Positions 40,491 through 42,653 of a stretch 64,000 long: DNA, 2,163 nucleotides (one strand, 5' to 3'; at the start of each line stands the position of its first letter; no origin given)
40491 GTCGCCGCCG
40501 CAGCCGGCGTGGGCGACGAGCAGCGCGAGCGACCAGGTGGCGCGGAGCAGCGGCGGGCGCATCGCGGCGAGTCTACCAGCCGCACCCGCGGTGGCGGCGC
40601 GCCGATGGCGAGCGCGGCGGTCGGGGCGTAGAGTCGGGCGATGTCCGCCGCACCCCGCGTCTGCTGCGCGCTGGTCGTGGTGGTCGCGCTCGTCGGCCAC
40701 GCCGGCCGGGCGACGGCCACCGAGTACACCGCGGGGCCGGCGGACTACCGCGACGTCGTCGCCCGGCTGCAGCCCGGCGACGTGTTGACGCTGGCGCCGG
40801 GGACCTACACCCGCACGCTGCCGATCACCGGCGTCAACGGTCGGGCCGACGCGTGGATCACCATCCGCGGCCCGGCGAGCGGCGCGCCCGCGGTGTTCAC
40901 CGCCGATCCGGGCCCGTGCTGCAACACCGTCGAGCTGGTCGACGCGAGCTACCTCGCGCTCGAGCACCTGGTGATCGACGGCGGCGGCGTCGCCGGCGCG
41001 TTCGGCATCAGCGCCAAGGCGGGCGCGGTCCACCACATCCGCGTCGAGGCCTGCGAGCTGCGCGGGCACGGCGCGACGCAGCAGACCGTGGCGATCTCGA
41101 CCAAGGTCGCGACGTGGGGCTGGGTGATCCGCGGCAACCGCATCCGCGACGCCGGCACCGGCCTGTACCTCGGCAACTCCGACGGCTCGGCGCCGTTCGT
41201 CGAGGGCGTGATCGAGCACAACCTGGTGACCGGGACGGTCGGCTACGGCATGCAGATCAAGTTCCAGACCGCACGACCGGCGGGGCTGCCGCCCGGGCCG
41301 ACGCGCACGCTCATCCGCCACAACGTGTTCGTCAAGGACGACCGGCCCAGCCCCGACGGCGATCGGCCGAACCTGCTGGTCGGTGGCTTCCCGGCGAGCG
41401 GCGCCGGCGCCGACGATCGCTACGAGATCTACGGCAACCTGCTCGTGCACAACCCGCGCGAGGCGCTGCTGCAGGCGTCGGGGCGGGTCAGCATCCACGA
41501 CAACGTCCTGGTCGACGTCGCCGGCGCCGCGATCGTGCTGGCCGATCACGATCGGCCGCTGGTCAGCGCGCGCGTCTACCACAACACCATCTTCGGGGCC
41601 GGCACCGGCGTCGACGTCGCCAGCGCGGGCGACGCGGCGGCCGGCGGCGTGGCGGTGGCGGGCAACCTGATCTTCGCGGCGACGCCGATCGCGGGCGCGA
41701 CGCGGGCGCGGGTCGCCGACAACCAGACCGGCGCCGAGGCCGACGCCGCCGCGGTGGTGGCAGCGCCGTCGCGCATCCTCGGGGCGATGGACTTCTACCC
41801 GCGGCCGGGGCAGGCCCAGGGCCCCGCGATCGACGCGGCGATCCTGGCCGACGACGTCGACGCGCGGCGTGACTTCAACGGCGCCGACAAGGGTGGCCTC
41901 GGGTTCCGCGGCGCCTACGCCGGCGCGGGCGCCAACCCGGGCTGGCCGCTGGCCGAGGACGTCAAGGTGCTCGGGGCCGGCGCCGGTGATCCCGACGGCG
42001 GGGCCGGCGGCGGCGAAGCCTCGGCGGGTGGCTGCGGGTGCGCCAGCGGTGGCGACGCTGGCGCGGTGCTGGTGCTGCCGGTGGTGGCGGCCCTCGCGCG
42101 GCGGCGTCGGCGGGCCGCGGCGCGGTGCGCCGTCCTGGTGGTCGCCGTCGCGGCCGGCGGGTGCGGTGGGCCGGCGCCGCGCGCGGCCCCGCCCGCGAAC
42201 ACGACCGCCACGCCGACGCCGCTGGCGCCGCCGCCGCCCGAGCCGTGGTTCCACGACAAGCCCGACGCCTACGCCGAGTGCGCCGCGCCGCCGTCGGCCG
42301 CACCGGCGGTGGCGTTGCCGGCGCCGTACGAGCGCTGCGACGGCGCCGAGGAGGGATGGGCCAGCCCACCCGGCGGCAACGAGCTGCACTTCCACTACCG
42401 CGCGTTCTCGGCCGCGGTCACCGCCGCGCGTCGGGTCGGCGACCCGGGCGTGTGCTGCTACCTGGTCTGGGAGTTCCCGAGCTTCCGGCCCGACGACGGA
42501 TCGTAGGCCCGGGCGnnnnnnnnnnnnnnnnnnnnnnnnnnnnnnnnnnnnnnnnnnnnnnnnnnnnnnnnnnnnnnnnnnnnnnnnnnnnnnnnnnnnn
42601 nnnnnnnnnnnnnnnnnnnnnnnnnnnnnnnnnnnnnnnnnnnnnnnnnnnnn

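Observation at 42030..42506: Internal MYXO-CTERM-like sorting signal followed by a second signal-peptide-like segment inside one ORF (possible fused genes)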

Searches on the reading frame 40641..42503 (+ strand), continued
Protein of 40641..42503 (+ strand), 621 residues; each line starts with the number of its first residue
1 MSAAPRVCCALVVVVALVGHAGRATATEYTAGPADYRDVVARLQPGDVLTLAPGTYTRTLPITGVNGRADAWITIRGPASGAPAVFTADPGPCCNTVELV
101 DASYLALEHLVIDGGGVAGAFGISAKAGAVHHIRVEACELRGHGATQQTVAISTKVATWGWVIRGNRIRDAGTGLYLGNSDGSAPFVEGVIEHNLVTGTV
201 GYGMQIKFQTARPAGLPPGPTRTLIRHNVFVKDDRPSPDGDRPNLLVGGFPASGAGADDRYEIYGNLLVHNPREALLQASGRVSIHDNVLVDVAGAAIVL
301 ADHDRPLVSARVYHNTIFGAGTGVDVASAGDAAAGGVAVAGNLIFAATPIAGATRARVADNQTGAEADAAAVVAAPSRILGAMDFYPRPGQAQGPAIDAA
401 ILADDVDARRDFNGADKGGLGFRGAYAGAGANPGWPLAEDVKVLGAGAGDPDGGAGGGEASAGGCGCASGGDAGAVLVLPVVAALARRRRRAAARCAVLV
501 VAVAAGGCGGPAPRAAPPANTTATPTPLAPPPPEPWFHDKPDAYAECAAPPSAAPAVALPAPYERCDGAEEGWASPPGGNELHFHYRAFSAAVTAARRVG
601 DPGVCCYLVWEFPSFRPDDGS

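Call 70: search_solved_structures(query=window:40641-42503:+, max_evalue=0.01)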
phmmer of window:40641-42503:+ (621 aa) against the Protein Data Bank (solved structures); distinct sequences matched with E-value up to 0.01: 0.

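Call 76: predict_structure(alignment_id=A8)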
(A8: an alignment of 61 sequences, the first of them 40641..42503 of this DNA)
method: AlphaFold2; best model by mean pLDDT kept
length: 621 residues; sequences in the alignment: 61
mean_pLDDT: 79.8   pTM: 0.73
mean pLDDT of the five models: 79.8, 79.0, 78.9, 78.9, 78.7
residues with pLDDT >= 90: 380; 70-90: 72; 50-70: 32; < 50: 137
segments of 3 or more residues with pLDDT < 50: 453-480, 491-582, 608-621
pLDDT, mean of each block of 10 residues (from residue 1): 71 83 83 98 98 97 97 98 96 90 98 95 97 98 93 97 98 97 97 97 97 93 98 91 97 95 98 97 98 98 94 98 95 88 98 97 98 98 96 93 89 92 93 91 75 41 33 40 51 35 27 34 32 31 31 38 43 42 61 78 62 39 36
secondary structure, 60 per line:
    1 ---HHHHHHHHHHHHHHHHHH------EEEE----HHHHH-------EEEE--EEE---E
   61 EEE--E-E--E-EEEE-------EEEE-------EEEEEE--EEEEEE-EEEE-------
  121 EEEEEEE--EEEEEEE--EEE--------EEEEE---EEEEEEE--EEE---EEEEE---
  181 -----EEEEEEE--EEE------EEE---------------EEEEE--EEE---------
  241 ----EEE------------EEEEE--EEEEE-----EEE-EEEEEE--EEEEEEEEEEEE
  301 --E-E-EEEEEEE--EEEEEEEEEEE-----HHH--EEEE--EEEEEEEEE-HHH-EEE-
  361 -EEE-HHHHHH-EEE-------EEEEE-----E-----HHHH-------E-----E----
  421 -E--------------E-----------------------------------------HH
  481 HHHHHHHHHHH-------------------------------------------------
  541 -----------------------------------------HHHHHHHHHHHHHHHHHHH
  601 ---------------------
elements in order: H4-21 E28-31 H36-40 E48-51 E54-56 E60-63 E73-76 E84-87 E95-100 E103-108 E110-113 E121-127 E130-136 E139-141 E150-154 E158-164 E167-169 E173-177 E186-192 E195-197 E204-206 E222-226 E229-231 E245-247 E260-264 E267-271 E277-279 E281-286 E289-300 E307-313 E316-326 E337-340 E343-351 E357-359 E362-364 H366-371 E373-375 E383-387 H399-402 H479-491 H582-600

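Call 78: fold_search(model_id=the predicted structure, library=pdb)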
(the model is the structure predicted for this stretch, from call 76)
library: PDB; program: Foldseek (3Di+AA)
matches with E <= 10: 371; with E <= 0.001: 79
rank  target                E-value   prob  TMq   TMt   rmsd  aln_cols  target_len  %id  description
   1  7v6i_A                6.5e-10  1.00  0.42  0.44   9.5       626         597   14  Crystal structure of lacto-N-biosidase BsaX from Bifidobacterium saguini, lacto-N-biose complex (released 2022-02-09)
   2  5gqc_A                1.2e-08  1.00  0.41  0.43  10.2       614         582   15  Crystal structure of lacto-N-biosidase LnbX from Bifidobacterium longum subsp. longum, ligand-free form (released 2017-04-19)
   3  5gqc_D                5.8e-08  1.00  0.43  0.45   9.4       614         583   16  Crystal structure of lacto-N-biosidase LnbX from Bifidobacterium longum subsp. longum, ligand-free form (released 2017-04-19)
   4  6kqt_A                1.6e-07  1.00  0.36  0.36   8.4       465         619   14  Crystal Structure of GH136 lacto-N-biosidase from Eubacterium ramulus - native protein (released 2020-06-10)
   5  6kqs_A                3.9e-07  1.00  0.34  0.34   9.0       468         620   13  Crystal Structure of GH136 lacto-N-biosidase from Eubacterium ramulus - selenomethionine derivative (released 2020-06-10)
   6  7o7a_A                3.9e-07  1.00  0.29  0.41  10.9       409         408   15  Structure of the PL6 family alginate lyase Pedsa0632 from Pseudopedobacter saltans (released 2021-07-28)
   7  7o84_A                4.0e-07  1.00  0.32  0.46  11.8       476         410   13  Structure of the PL6 family alginate lyase Pedsa0632 from Pseudopedobacter saltans in complex with substrate (released 2021-07-28)
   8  8bwk_C                8.5e-07  1.00  0.36  0.32   8.3       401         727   14  Metagenomic derived PL6 alginate lyase (released 2023-12-20)
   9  7o84_B                8.5e-07  1.00  0.28  0.40  10.7       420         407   13  Structure of the PL6 family alginate lyase Pedsa0632 from Pseudopedobacter saltans in complex with substrate (released 2021-07-28)
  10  7o7a_B                8.5e-07  1.00  0.27  0.39  11.1       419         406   14  Structure of the PL6 family alginate lyase Pedsa0632 from Pseudopedobacter saltans (released 2021-07-28)
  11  6kfn                  9.3e-07  1.00  0.27  0.54  11.4       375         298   16  Crystal structure of alginate lyase from Paenibacillus sp. str. FPU-7 (released 2019-10-30)
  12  7o78_B                1.1e-06  1.00  0.34  0.41   7.9       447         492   12  Structure of the PL6 family chondroitinase B from Pseudopedobacter saltans, Pedsa3807 (released 2021-07-28)
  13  8bwk_D                1.1e-06  1.00  0.34  0.31  10.0       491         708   14  Metagenomic derived PL6 alginate lyase (released 2023-12-20)
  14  7v6m_A                1.9e-06  1.00  0.40  0.44   9.0       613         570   12  Crystal structure of lacto-N-biosidase TnX from Tynzenella nexilis, lacto-N-biose complex (released 2022-02-09)
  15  5gkq_A                1.9e-06  1.00  0.35  0.31   9.5       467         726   13  Structure of PL6 family alginate lyase AlyGC mutant-R241A (released 2017-02-08)
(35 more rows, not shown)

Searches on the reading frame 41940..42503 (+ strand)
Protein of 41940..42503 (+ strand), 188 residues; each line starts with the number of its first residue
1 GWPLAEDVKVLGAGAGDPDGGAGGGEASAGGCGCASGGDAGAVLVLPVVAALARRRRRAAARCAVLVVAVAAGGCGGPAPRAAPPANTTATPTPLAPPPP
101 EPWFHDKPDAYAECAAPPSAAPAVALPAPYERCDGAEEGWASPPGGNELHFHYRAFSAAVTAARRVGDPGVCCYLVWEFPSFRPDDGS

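Call 42: search_protein_families(library=ncbifam, proteins=[window:41940-42503:+], max_evalue=10)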
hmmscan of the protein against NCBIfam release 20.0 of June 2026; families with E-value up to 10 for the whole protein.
window:41940-42503:+ (188 aa): 6 families
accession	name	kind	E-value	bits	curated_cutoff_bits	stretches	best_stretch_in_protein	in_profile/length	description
TIGR03901.2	MYXO-CTERM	domain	0.00012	22.4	20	1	30-58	2-34/34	MYXO-CTERM sorting domain-containing protein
NF058595.1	invert_tail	domain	0.0015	18.9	37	1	43-92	37-87/113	lipo-invert putative C-terminal anchoring domain-containing protein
NF045638.1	Mrt_dep_phytase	exception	0.0033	16.2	440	1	16-58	386-429/430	myxosortase-dependent phytase-like phosphatase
NF041894.1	MXAN_6652_fam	equivalog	0.0051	16.4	200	1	7-58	152-203/203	MXAN_6652 family MXYO-CTERM-anchored protein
TIGR03382.1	GC_trans_RRR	domain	0.0094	16.6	15.85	1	31-57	1-27/27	MYXO-CTERM sorting domain-containing protein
NF033761.1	gliding_GltJ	equivalog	0.065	12.3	450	1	33-129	371-461/671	adventurous gliding motility protein GltJ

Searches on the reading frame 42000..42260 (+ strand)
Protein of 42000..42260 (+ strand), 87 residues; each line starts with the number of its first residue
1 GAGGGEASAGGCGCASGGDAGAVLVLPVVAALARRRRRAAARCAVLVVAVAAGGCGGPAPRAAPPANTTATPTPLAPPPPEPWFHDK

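Call 42: search_protein_families(library=ncbifam, proteins=[window:42000-42260:+], max_evalue=10)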
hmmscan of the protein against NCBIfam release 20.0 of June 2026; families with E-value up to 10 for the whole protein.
window:42000-42260:+ (87 aa): 5 families
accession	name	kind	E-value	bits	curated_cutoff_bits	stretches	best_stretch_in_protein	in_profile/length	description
TIGR03901.2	MYXO-CTERM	domain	4.2e-05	23.8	20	1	10-38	2-34/34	MYXO-CTERM sorting domain-containing protein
NF058595.1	invert_tail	domain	0.0016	18.8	37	1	23-72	37-87/113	lipo-invert putative C-terminal anchoring domain-containing protein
TIGR03382.1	GC_trans_RRR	domain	0.0025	18.4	15.85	1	11-37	1-27/27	MYXO-CTERM sorting domain-containing protein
NF045638.1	Mrt_dep_phytase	exception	0.044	12.5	440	1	7-38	398-429/430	myxosortase-dependent phytase-like phosphatase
NF041894.1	MXAN_6652_fam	equivalog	0.23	11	200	1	7-38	172-203/203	MXAN_6652 family MXYO-CTERM-anchored protein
